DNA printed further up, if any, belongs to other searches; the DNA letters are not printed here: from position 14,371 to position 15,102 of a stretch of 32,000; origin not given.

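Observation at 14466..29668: Convergent surface-protein module: each of two paralogous small Cys-rich proteins precedes a large cell-surface protein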

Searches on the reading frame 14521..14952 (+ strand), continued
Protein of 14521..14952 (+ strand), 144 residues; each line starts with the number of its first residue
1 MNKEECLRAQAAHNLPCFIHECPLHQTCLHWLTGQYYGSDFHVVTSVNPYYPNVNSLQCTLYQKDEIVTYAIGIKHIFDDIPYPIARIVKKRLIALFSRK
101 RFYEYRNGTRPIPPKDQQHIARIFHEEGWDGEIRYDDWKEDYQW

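Call 33: search_protein_families(library=phrogs, proteins=[window:14521-14952:+, L019:8619-9827:+], max_evalue=0.01)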
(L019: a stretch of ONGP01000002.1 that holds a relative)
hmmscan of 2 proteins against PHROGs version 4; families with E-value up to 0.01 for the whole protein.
window:14521-14952:+ (144 aa): 0 families

L019:8619-9827:+ (403 aa): 8 families
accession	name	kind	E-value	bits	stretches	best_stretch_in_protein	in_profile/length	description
phrog_1313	-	DNA, RNA and nucleotide metabolism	2.8e-47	162.9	1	88-386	228-538/568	DNA helicase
phrog_256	-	DNA, RNA and nucleotide metabolism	2.1e-34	120.2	1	36-347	406-711/798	DNA helicase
phrog_15962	-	DNA, RNA and nucleotide metabolism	3.9e-25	89.2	1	83-388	477-790/835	DNA primase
phrog_16593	-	DNA, RNA and nucleotide metabolism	4.2e-18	66.1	1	82-307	485-709/823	DNA primase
phrog_2249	-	DNA, RNA and nucleotide metabolism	1.8e-12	47.8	1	129-326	505-694/802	DNA primase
phrog_36873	-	DNA, RNA and nucleotide metabolism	1.6e-09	37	1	80-312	472-699/1082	DNA helicase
phrog_168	-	DNA, RNA and nucleotide metabolism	0.00011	23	1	160-274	47-156/314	clamp loader of DNA polymerase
phrog_1829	-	DNA, RNA and nucleotide metabolism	0.00049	19.3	1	154-399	503-754/772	DNA primase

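Call 41: list_cluster_members(proteins=[P0174, P0183, P0199, P0211, P0222, P0237, P0254, P0270, P0296, P0313])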
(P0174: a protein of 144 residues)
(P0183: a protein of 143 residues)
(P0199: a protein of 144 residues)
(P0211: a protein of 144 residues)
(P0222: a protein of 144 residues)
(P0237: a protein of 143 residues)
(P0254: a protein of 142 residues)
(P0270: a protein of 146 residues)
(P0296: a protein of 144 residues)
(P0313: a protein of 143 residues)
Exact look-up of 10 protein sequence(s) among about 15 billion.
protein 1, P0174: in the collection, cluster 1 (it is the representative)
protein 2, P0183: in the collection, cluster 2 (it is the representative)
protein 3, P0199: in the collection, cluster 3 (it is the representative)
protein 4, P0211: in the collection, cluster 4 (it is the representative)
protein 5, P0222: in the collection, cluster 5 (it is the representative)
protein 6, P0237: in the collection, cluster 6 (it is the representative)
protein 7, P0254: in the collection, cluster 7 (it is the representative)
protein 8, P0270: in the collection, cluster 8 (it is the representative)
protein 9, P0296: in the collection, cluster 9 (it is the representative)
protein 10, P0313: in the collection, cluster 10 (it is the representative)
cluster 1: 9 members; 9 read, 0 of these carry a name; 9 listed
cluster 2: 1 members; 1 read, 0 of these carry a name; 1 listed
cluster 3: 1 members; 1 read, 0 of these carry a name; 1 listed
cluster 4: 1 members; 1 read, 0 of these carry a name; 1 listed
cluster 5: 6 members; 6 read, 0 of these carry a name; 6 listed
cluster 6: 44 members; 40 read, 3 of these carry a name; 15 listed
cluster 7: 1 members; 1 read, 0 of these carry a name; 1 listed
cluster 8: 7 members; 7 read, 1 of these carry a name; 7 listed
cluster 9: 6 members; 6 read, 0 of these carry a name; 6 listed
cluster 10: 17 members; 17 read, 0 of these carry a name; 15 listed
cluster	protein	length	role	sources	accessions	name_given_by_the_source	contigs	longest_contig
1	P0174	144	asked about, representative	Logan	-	-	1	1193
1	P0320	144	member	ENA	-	-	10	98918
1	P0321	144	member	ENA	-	-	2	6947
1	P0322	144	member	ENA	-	-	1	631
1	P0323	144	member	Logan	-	-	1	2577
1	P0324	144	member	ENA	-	-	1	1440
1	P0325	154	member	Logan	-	-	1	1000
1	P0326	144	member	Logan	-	-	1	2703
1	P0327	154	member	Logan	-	-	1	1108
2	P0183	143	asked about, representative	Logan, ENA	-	-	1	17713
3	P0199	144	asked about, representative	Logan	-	-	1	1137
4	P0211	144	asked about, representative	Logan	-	-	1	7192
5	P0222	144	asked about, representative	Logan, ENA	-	-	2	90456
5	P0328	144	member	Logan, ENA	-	-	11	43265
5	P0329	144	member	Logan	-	-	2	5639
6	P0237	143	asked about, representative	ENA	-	-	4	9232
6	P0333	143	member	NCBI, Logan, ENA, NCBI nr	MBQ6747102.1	MAG: hypothetical protein IJR07_08675 [Bacteroidaceae bacterium] | hypothetical protein [Bacteroidaceae bacterium]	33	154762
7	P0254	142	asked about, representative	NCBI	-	-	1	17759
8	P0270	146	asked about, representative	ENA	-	-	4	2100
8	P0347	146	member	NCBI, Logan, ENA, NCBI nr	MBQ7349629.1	MAG: hypothetical protein IJW56_01940 [Bacteroides sp.] | hypothetical protein [Bacteroides sp.]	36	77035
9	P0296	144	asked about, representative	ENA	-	-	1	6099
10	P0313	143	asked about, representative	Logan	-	-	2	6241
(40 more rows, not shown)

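Call 42: find_encoding_contigs(protein=P0333, flank=8000, max_places=5)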
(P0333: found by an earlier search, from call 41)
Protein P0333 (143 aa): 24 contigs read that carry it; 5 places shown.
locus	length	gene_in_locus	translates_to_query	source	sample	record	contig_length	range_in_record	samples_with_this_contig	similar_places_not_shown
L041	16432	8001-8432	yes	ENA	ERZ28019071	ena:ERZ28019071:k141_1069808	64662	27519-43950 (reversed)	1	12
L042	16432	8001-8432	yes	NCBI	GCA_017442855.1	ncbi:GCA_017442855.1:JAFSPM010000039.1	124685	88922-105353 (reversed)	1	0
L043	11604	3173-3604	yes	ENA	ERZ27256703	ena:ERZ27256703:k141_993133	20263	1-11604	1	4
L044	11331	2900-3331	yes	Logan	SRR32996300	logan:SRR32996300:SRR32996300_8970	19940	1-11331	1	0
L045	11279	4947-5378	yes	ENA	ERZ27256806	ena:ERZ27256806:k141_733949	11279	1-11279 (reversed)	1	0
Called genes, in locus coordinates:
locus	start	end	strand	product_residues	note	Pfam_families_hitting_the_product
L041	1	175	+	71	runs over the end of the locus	-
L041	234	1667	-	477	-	PF01743:PolyA_pol, PF12627:PolyA_pol_RNAbd, PF01966:HD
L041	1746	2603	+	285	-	-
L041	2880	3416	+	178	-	-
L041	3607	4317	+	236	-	-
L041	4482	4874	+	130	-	-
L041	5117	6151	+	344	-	PF02661:Fic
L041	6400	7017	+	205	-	-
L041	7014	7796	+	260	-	PF08843:AbiEii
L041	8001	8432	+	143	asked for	PF19555:DUF6078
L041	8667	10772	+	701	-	PF08800:BT4734-like_N, PF05272:VapE-like_dom, PF12990:DUF3874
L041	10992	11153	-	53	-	-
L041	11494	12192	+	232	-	-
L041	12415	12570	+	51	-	-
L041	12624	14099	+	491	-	-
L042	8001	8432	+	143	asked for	PF19555:DUF6078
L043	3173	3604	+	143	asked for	PF19555:DUF6078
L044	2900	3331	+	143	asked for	PF19555:DUF6078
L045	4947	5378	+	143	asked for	PF19555:DUF6078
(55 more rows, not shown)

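Call 43: find_encoding_contigs(protein=P0035, flank=8000, max_places=6)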
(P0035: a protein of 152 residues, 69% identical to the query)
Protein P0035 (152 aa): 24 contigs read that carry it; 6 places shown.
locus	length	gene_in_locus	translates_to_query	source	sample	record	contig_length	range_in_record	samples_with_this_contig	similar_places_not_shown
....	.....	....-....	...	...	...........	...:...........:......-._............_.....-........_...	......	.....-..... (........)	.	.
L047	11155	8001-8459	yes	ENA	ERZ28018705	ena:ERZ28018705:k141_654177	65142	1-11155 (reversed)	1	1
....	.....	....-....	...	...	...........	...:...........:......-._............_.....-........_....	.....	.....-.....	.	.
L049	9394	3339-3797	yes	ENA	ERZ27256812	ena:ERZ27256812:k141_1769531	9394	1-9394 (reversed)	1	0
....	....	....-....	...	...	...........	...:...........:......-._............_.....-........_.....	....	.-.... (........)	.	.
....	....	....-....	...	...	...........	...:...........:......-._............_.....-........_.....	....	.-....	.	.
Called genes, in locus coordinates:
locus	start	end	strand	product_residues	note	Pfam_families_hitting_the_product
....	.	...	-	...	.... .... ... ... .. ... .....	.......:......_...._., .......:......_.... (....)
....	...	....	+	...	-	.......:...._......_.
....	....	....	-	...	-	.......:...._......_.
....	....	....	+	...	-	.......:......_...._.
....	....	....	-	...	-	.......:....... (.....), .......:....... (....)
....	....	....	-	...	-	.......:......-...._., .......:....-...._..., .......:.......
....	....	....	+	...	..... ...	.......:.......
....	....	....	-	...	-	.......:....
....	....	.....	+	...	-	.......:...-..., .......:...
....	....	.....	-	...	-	-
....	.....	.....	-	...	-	-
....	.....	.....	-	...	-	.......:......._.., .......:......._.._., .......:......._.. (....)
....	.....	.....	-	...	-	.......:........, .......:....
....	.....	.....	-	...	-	-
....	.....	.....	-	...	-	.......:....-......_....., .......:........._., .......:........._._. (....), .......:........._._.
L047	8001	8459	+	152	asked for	PF19555:DUF6078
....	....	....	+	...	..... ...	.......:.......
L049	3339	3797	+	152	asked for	PF19555:DUF6078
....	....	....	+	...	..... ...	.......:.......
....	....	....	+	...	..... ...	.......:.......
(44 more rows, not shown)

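Call 44: find_encoding_contigs(protein=P0347, flank=6000, max_places=4)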
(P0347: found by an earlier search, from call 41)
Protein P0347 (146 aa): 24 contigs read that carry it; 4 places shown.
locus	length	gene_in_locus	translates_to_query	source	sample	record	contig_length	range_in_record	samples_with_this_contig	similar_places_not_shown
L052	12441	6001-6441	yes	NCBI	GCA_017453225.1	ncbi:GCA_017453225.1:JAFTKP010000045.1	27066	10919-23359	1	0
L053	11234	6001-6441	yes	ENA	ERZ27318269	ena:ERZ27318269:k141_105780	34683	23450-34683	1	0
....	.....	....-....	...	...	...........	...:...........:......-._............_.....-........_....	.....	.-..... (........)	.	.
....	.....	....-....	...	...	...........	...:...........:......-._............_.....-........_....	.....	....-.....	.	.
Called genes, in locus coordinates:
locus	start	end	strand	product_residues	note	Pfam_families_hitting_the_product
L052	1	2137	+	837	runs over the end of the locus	PF00488:MutS_V, PF20297:MSSS, PF01713:Smr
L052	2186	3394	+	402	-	PF03315:SDH_beta, PF03313:SDH_alpha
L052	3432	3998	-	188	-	PF15889:DUF4738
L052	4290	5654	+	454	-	PF00291:PALP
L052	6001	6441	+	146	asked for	PF19555:DUF6078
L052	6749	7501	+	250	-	PF22252:PNGase_F-II_N (weak), PF09697:Porph_ging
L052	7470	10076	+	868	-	PF13715:CarbopepD_reg_2 (weak)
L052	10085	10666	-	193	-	PF02677:QueH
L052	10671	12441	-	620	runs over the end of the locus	PF03600:CitMHS, PF00939:Na_sulph_symp (weak), PF02080:TrkA_C, PF00939:Na_sulph_symp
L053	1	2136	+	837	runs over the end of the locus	PF00488:MutS_V, PF20297:MSSS, PF01713:Smr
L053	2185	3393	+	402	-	PF03315:SDH_beta, PF03313:SDH_alpha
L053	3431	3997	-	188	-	PF15889:DUF4738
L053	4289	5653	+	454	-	PF00291:PALP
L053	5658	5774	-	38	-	-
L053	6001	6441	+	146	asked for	PF19555:DUF6078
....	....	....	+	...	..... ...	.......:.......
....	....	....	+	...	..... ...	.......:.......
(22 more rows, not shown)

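Call 45: find_encoding_contigs(protein=P0320, flank=6000, max_places=4)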
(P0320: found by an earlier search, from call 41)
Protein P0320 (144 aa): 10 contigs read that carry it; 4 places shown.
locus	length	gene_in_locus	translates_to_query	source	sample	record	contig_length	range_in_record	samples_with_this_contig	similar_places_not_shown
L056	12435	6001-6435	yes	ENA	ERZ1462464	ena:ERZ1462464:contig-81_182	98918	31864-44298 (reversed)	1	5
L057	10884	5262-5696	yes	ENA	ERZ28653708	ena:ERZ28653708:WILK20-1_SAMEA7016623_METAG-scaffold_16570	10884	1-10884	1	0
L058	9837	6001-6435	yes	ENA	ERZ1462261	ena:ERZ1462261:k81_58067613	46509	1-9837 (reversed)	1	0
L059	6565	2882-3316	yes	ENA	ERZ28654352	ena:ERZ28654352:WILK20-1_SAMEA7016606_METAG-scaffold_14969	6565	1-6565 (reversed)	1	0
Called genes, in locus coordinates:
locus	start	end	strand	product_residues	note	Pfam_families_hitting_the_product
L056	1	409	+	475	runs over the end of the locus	PF13424:TPR_12 (faint), PF13428:TPR_14 (faint)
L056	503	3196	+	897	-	PF13306:LRR_5, PF18962:Por_Secre_tail (faint)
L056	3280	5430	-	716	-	PF08800:BT4734-like_N, PF05272:VapE-like_dom, PF19263:DUF5906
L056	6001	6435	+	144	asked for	PF19555:DUF6078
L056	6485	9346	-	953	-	PF13290:CHB_HEX_C_1, PF13287:Fn3_assoc (weak), PF18370:RGI_lyase, PF21348:RGL11_C, PF01839:FG-GAP (faint)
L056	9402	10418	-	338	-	PF01063:Aminotran_4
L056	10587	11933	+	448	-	PF00342:PGI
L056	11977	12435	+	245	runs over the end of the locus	PF00702:Hydrolase, PF13419:HAD_2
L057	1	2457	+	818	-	?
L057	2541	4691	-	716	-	PF08800:BT4734-like_N, PF05272:VapE-like_dom, PF19263:DUF5906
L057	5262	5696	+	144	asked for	PF19555:DUF6078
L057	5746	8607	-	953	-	PF13290:CHB_HEX_C_1, PF13287:Fn3_assoc (weak), PF18370:RGI_lyase, PF21348:RGL11_C, PF01839:FG-GAP (faint)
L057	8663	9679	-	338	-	PF01063:Aminotran_4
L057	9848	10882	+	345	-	?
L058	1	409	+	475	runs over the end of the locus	PF13424:TPR_12 (faint), PF13428:TPR_14 (faint)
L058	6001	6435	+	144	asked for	PF19555:DUF6078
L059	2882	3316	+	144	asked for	PF19555:DUF6078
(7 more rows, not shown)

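Call 46: find_encoding_contigs(protein=P0222, flank=6000, max_places=4)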
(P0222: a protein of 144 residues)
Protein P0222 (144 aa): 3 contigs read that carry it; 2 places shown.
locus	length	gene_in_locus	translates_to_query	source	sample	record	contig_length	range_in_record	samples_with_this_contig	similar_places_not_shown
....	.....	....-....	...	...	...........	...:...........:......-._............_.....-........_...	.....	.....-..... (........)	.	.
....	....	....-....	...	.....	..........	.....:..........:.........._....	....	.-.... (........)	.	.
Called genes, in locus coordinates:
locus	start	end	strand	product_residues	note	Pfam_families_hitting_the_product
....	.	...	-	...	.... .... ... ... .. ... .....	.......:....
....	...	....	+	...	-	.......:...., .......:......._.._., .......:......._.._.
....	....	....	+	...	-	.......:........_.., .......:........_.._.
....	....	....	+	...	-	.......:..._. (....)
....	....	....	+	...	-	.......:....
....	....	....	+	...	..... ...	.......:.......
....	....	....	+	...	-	-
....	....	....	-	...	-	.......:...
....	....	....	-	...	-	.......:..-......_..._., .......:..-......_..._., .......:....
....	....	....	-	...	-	-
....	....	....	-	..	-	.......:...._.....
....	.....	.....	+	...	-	-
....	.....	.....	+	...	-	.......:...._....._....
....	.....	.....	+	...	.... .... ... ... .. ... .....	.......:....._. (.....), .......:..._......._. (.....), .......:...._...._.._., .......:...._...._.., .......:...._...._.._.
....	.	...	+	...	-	?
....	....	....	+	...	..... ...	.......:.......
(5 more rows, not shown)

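Call 50: search_solved_structures(query=A2, max_evalue=1)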
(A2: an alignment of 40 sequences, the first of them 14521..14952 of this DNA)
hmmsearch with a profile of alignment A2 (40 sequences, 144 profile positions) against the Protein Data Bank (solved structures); distinct sequences matched with E-value up to 1: 2.
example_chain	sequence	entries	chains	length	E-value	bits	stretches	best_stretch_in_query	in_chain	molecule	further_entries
7p47_B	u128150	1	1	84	0.27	14.6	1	84-127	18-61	Structural maintenance of chromosomes protein 5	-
4lrs_A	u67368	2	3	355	0.48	13.8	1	43-138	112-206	4-hydroxy-2-oxovalerate aldolase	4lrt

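Call 58: predict_structure(alignment_id=A4)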
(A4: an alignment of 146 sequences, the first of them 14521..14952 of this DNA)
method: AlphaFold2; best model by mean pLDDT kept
length: 144 residues; sequences in the alignment: 146
mean_pLDDT: 95.8   pTM: 0.82
mean pLDDT of the five models: 95.8, 95.7, 95.1, 95.1, 94.6
residues with pLDDT >= 90: 136; 70-90: 8; 50-70: 0; < 50: 0
segments of 3 or more residues with pLDDT < 50: none
pLDDT, mean of each block of 10 residues (from residue 1): 92 95 98 91 93 96 97 96 97 98 98 98 97 96 95
secondary structure, 60 per line:
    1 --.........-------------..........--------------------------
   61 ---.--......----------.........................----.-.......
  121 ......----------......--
elements in order: H3-11 H29-34 E67-72 H83-107 H114-126 E137-142

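Call 64: fold_search(model_id=the predicted structure, library=pdb)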
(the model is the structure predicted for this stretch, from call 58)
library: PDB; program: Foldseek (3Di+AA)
matches with E <= 10: 22; with E <= 0.001: 0
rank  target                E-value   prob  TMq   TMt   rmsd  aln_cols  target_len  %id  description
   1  1rqu_A                8.2e-01  0.04  0.17  0.20  18.0       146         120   12  NMR structure of L7 dimer from E.coli (released 2004-03-02)
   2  7bn9_A                3.8e+00  0.06  0.23  0.07   7.4        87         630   10  Crystal Structure of Bacillus subtilis Penicillin Binding Protein 3 (released 2022-03-02)
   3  4cnz_C                4.6e+00  0.04  0.19  0.27  10.5        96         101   11  Structure of PII signaling protein GlnZ from Azospirillum brasilense in complex with adenosine diphosphate (released 2014-05-28)
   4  4yba_B                4.9e+00  0.13  0.28  0.48   5.8        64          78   14  The structure of the C.Kpn2I controller protein (released 2016-03-02)
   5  4cnz_F                5.2e+00  0.04  0.19  0.27  11.2        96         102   10  Structure of PII signaling protein GlnZ from Azospirillum brasilense in complex with adenosine diphosphate (released 2014-05-28)
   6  2qyo_B                5.2e+00  0.02  0.14  0.08  13.5        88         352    9  Crystal structure of isoflavone O-methyltransferase homolog in complex with biochanin A and SAH (released 2008-08-26)
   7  5osx_C                5.6e+00  0.04  0.19  0.19   9.1        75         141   13  Translation initiation factor 4E in complex with m7G(5'S)ppp(5'S)G mRNA 5' cap analog (released 2018-05-02)
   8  2qyo_A                6.0e+00  0.02  0.14  0.07  12.5        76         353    8  Crystal structure of isoflavone O-methyltransferase homolog in complex with biochanin A and SAH (released 2008-08-26)
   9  28tn_D                6.3e+00  0.11  0.27  0.51   3.7        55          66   22  Structure of a lambda repressor-like protein from Escherichia coli (released 2026-03-11)
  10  4yba_A                6.3e+00  0.11  0.32  0.54   5.7        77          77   13  The structure of the C.Kpn2I controller protein (released 2016-03-02)
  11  2pzg_A                7.2e+00  0.03  0.23  0.17   9.7        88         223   17  Minimal human CFTR first nucleotide binding domain as a monomer (released 2007-10-09)
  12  4zve                  7.7e+00  0.02  0.16  0.15  11.6        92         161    9  Crystal structure of GGDEF domain of the E. coli DosC - form I (apo-form) (released 2015-11-11)
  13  7bn9_B                8.7e+00  0.03  0.22  0.08   7.9        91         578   12  Crystal Structure of Bacillus subtilis Penicillin Binding Protein 3 (released 2022-03-02)
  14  1rqs_MODEL_1_A        8.7e+00  0.02  0.18  0.30   8.0        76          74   12  NMR structure of C-terminal domain of ribosomal protein L7 from E.coli (released 2004-03-02)
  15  5tzf_I                9.3e+00  0.05  0.25  0.39   4.1        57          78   16  Structure of the BldD CTD(D116A)-(c-di-GMP)2 intermediate, form 1 (released 2017-04-19)
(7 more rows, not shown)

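Call 65: fold_search(model_id=the predicted structure, library=viral)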
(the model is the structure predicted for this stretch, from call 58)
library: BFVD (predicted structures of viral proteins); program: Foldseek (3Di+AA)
matches with E <= 10: 48; with E <= 0.001: 0
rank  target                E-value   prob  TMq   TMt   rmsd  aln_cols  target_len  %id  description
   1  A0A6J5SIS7            2.1e-01  0.72  0.34  0.09   7.2        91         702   14  Portal protein [uncultured Caudovirales phage]
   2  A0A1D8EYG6            1.2e+00  0.12  0.28  0.21  15.7        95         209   14  Helix-turn-helix DNA-binding protein [Mycobacterium phage Fortunato]
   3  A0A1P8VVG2            2.3e+00  0.20  0.23  0.42   4.7        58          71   21  (no name in the UniProt tables at hand)
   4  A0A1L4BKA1            2.8e+00  0.06  0.17  0.10  15.5        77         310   10  Putative FtsK-HerA family ATPase [Cafeteriavirus-dependent mavirus]
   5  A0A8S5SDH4            3.3e+00  0.15  0.28  0.39   4.0        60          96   20  Uncharacterized protein [Myoviridae sp. ctuim2]
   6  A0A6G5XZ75            3.8e+00  0.20  0.26  0.58   2.9        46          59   26  (no name in the UniProt tables at hand)
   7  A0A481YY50            3.8e+00  0.02  0.14  0.22  11.2        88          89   15  Peptide chain release factor 1, N-fragment [Marseillevirus LCMAC202]
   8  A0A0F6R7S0            3.8e+00  0.02  0.21  0.19  12.3       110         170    8  Uncharacterized protein [Sinorhizobium phage phiM9]
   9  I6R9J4                4.0e+00  0.18  0.26  0.53   3.3        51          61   18  Uncharacterized protein [Celeribacter phage P12053L]
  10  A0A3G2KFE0            4.3e+00  0.06  0.30  0.35   8.3        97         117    9  Helix-turn-helix DNA binding domain protein [Arthrobacter phage Daob]
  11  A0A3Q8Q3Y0            4.3e+00  0.03  0.16  0.22  12.7        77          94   13  Ribbon-helix-helix domain [Sulfolobales Beppu rod-shaped virus 1]
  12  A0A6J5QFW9            4.9e+00  0.02  0.16  0.12  12.5       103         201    6  Essential recombination function protein [uncultured Caudovirales phage]
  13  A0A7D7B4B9            5.2e+00  0.04  0.19  0.20   9.3        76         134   13  (no name in the UniProt tables at hand)
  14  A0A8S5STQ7            5.2e+00  0.01  0.16  0.15  13.2       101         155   12  Uncharacterized protein [Siphoviridae sp. ctKwY15]
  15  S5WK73                5.2e+00  0.01  0.16  0.16  16.6       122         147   11  Uncharacterized protein [Pseudomonas phage PaBG]
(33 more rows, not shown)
